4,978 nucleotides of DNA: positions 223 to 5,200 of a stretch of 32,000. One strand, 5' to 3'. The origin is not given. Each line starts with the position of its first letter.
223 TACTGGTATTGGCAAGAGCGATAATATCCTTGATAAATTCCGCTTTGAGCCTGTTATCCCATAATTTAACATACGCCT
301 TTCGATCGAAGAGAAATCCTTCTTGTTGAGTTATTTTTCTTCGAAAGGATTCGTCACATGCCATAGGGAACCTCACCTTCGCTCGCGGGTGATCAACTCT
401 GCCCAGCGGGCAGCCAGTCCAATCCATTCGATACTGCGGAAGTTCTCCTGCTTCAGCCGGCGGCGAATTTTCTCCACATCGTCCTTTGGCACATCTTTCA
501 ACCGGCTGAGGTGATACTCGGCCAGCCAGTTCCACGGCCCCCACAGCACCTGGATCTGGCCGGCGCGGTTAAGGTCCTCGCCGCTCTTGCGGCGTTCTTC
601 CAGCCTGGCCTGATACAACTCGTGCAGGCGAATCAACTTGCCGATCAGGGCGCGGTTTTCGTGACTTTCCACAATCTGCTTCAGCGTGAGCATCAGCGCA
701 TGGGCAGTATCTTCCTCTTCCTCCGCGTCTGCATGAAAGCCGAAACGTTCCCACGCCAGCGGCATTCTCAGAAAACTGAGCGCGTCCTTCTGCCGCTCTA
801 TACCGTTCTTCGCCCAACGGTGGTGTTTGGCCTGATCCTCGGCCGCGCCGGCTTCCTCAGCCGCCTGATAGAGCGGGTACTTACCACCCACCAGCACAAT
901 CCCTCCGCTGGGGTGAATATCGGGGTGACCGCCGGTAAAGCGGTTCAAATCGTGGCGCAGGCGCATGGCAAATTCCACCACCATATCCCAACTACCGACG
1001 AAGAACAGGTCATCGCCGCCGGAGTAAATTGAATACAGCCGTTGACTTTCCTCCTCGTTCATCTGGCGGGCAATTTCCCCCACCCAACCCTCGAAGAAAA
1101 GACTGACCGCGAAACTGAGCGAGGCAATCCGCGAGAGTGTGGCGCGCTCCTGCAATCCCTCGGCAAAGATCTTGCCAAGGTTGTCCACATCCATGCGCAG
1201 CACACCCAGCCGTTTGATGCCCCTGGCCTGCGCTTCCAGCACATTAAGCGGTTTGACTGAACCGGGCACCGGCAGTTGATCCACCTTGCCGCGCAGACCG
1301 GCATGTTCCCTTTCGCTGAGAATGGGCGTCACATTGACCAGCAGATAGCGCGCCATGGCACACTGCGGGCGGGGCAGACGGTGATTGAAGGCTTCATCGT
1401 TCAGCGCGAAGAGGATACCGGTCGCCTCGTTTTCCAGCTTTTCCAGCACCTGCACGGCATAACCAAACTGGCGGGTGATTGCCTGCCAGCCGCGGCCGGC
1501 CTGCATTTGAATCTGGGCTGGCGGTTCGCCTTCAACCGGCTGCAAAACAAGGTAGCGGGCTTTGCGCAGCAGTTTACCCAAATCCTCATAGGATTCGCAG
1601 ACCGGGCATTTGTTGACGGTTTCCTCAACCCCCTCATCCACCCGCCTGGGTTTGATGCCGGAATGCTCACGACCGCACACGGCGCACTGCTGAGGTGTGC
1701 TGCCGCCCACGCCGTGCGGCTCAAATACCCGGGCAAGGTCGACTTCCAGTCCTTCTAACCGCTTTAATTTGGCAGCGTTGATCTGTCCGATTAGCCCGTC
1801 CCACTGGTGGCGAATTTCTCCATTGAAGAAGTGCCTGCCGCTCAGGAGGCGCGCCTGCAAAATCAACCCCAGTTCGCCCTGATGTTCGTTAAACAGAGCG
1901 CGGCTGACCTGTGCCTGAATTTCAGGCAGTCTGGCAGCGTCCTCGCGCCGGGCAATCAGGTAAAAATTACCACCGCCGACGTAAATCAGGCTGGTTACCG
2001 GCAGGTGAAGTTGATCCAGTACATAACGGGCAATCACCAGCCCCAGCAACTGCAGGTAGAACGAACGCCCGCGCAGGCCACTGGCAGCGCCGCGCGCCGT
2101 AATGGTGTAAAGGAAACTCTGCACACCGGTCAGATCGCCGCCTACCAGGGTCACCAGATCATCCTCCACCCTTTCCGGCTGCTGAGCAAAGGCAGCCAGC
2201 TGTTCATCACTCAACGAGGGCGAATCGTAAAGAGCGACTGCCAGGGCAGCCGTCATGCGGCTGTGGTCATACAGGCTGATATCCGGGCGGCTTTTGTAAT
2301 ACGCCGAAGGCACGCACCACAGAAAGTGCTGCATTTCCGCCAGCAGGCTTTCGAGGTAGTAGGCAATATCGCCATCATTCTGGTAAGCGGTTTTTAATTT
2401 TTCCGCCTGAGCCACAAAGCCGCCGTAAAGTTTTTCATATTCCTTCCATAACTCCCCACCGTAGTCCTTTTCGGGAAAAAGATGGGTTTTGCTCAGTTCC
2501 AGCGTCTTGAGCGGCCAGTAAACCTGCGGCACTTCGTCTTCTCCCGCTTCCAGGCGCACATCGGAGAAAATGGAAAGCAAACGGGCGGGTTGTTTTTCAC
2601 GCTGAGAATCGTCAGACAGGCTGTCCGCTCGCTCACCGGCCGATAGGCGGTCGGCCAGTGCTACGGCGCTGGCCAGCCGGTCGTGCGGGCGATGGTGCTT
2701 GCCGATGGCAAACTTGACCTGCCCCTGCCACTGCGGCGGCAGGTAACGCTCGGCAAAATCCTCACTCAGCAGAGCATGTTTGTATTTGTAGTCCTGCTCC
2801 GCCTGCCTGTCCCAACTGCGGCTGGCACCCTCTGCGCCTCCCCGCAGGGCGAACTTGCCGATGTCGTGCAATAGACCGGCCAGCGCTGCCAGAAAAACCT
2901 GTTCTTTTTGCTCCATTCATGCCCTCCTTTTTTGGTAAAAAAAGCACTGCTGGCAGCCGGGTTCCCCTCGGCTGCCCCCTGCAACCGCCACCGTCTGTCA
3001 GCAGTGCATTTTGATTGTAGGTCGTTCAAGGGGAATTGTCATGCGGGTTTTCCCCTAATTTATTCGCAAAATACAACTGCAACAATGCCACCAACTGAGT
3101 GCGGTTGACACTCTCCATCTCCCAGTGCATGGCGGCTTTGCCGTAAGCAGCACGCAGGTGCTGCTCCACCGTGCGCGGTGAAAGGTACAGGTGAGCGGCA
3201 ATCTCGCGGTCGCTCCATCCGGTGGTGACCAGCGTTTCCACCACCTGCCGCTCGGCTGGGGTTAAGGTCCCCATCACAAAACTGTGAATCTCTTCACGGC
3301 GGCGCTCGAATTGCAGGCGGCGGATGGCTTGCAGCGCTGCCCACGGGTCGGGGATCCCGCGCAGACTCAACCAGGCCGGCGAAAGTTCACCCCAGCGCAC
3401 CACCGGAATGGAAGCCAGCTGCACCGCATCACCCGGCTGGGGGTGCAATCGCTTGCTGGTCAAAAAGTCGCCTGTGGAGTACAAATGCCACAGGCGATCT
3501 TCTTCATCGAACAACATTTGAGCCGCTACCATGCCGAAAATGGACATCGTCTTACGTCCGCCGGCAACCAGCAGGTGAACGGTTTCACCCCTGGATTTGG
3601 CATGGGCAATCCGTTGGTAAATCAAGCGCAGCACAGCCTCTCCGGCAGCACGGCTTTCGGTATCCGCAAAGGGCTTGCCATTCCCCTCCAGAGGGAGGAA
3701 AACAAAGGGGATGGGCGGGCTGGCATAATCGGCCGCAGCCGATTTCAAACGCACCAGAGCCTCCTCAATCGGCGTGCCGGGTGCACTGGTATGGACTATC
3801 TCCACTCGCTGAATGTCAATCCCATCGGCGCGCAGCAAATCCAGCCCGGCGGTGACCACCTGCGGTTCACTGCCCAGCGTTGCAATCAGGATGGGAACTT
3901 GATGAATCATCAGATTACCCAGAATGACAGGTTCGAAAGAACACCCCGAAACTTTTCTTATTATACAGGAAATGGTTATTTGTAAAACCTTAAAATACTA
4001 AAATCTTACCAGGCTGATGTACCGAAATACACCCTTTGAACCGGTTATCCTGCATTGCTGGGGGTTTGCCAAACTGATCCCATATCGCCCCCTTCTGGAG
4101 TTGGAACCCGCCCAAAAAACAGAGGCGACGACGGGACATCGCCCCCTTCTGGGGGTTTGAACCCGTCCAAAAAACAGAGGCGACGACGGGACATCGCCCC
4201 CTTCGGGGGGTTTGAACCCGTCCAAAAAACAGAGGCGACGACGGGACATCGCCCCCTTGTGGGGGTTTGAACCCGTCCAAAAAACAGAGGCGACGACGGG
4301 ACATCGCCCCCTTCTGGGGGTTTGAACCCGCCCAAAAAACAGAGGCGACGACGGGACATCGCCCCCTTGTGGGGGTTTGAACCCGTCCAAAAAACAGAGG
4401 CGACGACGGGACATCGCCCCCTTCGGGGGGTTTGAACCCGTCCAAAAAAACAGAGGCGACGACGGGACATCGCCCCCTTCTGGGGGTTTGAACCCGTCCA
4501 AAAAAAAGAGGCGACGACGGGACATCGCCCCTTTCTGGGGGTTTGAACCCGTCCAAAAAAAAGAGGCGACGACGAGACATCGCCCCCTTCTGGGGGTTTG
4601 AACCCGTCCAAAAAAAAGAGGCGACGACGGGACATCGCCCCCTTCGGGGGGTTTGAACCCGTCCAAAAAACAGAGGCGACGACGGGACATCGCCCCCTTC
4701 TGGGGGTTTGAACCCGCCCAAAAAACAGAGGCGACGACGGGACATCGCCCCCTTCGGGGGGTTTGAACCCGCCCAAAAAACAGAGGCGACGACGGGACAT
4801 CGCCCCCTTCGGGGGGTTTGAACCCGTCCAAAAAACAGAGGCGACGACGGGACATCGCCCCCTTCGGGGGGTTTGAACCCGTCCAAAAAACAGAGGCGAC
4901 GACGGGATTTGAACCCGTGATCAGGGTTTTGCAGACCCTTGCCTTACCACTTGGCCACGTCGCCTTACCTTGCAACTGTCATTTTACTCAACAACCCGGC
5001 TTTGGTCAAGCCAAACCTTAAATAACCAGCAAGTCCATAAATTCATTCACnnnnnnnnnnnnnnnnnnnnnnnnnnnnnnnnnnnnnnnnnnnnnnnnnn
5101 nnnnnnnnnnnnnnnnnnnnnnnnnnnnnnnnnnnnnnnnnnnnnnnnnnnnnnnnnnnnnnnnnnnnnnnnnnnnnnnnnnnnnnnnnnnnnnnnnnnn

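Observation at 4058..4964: Fifteen head-to-tail 55-bp tRNA-Cys 3'-half modules fused seamlessly to the tRNA-Cys gene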

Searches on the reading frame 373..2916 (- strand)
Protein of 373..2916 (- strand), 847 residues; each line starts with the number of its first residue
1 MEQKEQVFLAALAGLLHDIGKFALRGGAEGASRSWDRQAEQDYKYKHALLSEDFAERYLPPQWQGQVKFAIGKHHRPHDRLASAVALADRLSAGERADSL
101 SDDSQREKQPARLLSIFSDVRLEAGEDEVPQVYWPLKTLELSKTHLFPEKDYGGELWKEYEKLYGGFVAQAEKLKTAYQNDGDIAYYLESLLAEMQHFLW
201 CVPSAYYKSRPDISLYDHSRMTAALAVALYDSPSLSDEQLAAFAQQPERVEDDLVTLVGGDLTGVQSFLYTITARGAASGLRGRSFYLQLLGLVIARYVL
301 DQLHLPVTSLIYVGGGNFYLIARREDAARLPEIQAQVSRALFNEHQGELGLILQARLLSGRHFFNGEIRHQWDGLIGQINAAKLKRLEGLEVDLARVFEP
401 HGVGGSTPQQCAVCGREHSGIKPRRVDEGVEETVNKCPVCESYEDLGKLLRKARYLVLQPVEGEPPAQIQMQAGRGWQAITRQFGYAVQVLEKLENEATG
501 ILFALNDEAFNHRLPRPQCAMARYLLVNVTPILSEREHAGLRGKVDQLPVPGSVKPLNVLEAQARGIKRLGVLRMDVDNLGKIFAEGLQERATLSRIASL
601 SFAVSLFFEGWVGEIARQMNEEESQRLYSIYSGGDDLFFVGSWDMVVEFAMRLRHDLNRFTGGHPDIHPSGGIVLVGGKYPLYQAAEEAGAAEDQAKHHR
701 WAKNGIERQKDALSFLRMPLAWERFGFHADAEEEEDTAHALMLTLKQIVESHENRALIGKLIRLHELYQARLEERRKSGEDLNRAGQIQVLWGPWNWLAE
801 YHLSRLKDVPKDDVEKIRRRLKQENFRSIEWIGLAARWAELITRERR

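Call 32: search_protein_families(library=pfam, proteins=[window:373-2916:-])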
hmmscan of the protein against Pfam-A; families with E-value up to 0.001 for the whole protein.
window:373-2916:- (847 aa): 3 families
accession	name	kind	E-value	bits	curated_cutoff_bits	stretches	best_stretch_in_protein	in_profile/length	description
PF22335.1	Cas10-Cmr2_palm2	-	3e-32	112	27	1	569-704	1-130/133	Cas10/Cmr2, second palm domain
PF18211.6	Csm1_B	-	1.3e-25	89.6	26.4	1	272-362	1-93/94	Csm1 subunit domain B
PF01966.28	HD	-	1.8e-07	31.9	22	1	5-93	22-115/116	HD domain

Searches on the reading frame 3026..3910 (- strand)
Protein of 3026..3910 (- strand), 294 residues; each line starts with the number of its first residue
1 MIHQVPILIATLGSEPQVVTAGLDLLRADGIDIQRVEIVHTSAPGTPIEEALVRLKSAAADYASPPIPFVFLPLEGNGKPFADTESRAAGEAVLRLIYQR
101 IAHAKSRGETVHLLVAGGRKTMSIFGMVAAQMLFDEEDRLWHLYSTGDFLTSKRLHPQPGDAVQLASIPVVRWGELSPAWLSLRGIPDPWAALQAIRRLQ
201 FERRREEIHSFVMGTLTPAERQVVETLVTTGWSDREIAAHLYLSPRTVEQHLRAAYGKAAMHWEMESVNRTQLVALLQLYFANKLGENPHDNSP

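Call 10: find_encoding_contigs(protein=window:3026-3910:-, flank=6000, max_places=10)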
Protein window:3026-3910:- (294 aa): 3 contigs read that carry it; 2 places shown.
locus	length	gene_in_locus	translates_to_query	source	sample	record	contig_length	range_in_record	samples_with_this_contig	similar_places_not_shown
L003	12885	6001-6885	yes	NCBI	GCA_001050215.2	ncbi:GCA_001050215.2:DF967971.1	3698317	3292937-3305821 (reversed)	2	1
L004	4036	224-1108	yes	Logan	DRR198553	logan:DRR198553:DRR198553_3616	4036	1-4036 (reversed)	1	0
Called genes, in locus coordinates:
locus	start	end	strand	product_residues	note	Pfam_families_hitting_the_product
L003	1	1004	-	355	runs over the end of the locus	PF00266:Aminotran_5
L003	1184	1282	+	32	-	-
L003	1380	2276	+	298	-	PF13714:PEP_mutase, PF00463:ICL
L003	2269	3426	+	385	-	PF00285:Citrate_synt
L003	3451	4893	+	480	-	PF03972:MmgE_PrpD_N, PF19305:MmgE_PrpD_C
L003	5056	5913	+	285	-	-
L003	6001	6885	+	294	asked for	PF09623:Cas_NE0113, PF08281:Sigma70_r4_2 (faint), PF00196:GerE (weak)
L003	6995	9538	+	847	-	PF01966:HD (weak), PF18211:Csm1_B, PF22335:Cas10-Cmr2_palm2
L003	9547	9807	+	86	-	-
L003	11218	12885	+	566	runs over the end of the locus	PF05729:NACHT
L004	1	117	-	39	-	?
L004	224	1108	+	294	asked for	PF09623:Cas_NE0113, PF08281:Sigma70_r4_2 (faint), PF00196:GerE (weak)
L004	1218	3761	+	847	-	PF01966:HD (weak), PF18211:Csm1_B, PF22335:Cas10-Cmr2_palm2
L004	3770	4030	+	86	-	-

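Call 32: search_protein_families(library=pfam, proteins=[window:3026-3910:-])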
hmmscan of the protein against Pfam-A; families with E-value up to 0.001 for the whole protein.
window:3026-3910:- (294 aa): 5 families
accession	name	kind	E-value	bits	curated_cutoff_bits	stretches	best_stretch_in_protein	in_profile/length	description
PF09623.16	Cas_NE0113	-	3.6e-32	112.3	23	1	15-197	1-204/208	CRISPR-associated protein NE0113 (Cas_NE0113)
PF00196.25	GerE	-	8.8e-07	28.9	23.5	1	215-262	2-48/57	Bacterial regulatory proteins, luxR family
PF08281.18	Sigma70_r4_2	-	2.4e-05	24.3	25.7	1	213-255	8-50/54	Sigma-70, region 4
PF07638.17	Sigma70_ECF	-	0.00027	21.3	21.1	1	215-263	135-183/185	ECF sigma factor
PF13936.12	HTH_38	-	0.00032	20.8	27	1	216-253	5-42/44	Helix-turn-helix domain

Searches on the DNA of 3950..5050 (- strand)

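Call 35: search_rna_families(source=window, start=3950, end=5050, threshold=evalue, max_evalue=10)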
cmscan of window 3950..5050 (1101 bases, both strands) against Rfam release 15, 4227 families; matches with E-value up to 10: 13.
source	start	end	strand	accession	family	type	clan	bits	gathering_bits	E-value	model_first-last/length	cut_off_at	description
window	4894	4964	-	RF00005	tRNA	Gene; tRNA;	CL00001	70.4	29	4.2e-15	1-71/71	no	tRNA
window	4555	4638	-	RF02869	ncS025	Gene; sRNA;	-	18.8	46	1.3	1-85/85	no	Burkholderia sRNA 25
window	4555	4640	-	RF02241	Xoo2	Gene; sRNA;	-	18.6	45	0.69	1-78/78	no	Xanthomonadaceae sRNA Xoo2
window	4802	4877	+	RF02801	PyrR201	Gene; snRNA; snoRNA; HACA-box;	-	17.6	49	5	1-68/68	no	Pyrobaculum sRNA 201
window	4556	4644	-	RF02451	ncr1241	Gene; sRNA;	-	17.5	60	5.3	1-63/63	no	Bacillus sRNA ncr1241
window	4278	4459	-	RF02423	Bp1_781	Gene; sRNA;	-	17.3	80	0.06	1-230/230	no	Burkholderia sRNA Bp1_Cand871_SIPHT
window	4637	4712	+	RF02801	PyrR201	Gene; snRNA; snoRNA; HACA-box;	-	16.7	49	8.5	1-68/68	no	Pyrobaculum sRNA 201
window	4893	4964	+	RF04354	Plastid-ycf2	Cis-reg;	-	16.6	65.7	2.9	1-75/75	no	Plastid-ycf2 5UTR RNA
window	4416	4492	+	RF02801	PyrR201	Gene; snRNA; snoRNA; HACA-box;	-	16.6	49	9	1-68/68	no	Pyrobaculum sRNA 201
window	4493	4571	-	RF00519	suhB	Gene; sRNA;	CL00108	15.9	41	2.3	1-77/77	no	Makes More Granules Regulator RNA (mmgR)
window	4445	4528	-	RF02869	ncS025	Gene; sRNA;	-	15.8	46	5.9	1-85/85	no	Burkholderia sRNA 25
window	4498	4663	+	RF01527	CrfA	Gene; sRNA;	-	14.1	38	9.1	1-136/136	no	Caulobacter sRNA CrfA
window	4455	4536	+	RF02345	ar15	Gene; sRNA;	CL00108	13.6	40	7.9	1-112/112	no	Alphaproteobacterial ar15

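Call 69: search_dna_similar(query=window:4729-4893:-, collection=plasmids, mode=distant, max_rows=8, max_evalue=0.001)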
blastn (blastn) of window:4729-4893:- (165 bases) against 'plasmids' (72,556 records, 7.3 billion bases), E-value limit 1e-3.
No match.

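Call 70: search_dna_similar(query=window:4729-4893:-, collection=phages, mode=distant, max_rows=8, max_evalue=0.001)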
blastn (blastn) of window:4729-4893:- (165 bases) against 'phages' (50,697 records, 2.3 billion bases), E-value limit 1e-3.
No match.

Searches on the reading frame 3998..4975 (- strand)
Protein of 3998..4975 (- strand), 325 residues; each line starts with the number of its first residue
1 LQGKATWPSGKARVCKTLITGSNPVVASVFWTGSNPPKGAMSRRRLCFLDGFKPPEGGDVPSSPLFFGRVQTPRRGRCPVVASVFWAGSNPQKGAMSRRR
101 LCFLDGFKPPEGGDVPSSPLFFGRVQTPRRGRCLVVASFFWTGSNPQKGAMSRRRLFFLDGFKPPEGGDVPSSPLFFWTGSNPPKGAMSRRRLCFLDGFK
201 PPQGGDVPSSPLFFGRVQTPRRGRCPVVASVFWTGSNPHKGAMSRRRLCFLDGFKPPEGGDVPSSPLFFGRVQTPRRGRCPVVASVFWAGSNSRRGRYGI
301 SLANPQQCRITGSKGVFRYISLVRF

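Call 66: find_homologous_proteins(query=window:3998-4975:-, max_evalue=0.001)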
Query window:3998-4975:- (325 aa): 5 proteins with E <= 0.001 among 405 candidates.
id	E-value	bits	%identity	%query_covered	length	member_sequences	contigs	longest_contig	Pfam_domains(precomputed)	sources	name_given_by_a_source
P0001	1.3e-6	46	46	31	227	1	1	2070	-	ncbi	-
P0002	1.2e-4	40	100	7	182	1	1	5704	-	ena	-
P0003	3.4e-4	38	53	16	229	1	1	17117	-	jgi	jgi:hypothetical protein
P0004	4.2e-4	38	100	8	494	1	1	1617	PF00176.30,PF00271.38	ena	-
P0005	5.4e-4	37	96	8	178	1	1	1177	-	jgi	jgi:hypothetical protein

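Call 73: find_encoding_contigs(protein=P0001, flank=1500, max_places=2)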
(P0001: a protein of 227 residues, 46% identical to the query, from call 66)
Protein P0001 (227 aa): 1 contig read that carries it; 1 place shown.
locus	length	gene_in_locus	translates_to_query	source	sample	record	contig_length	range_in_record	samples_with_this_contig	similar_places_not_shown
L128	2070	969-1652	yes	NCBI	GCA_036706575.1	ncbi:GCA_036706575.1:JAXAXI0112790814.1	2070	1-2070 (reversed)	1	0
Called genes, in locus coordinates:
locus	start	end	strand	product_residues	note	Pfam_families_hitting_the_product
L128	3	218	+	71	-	?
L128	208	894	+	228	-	PF00364:Biotin_lipoyl (faint), PF25917:BSH_RND (weak), PF25997:BSH_YhbJ (weak), PF25963:Beta-barrel_AAEA (weak), PF25990:Beta-barrel_YknX (weak)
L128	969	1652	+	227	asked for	-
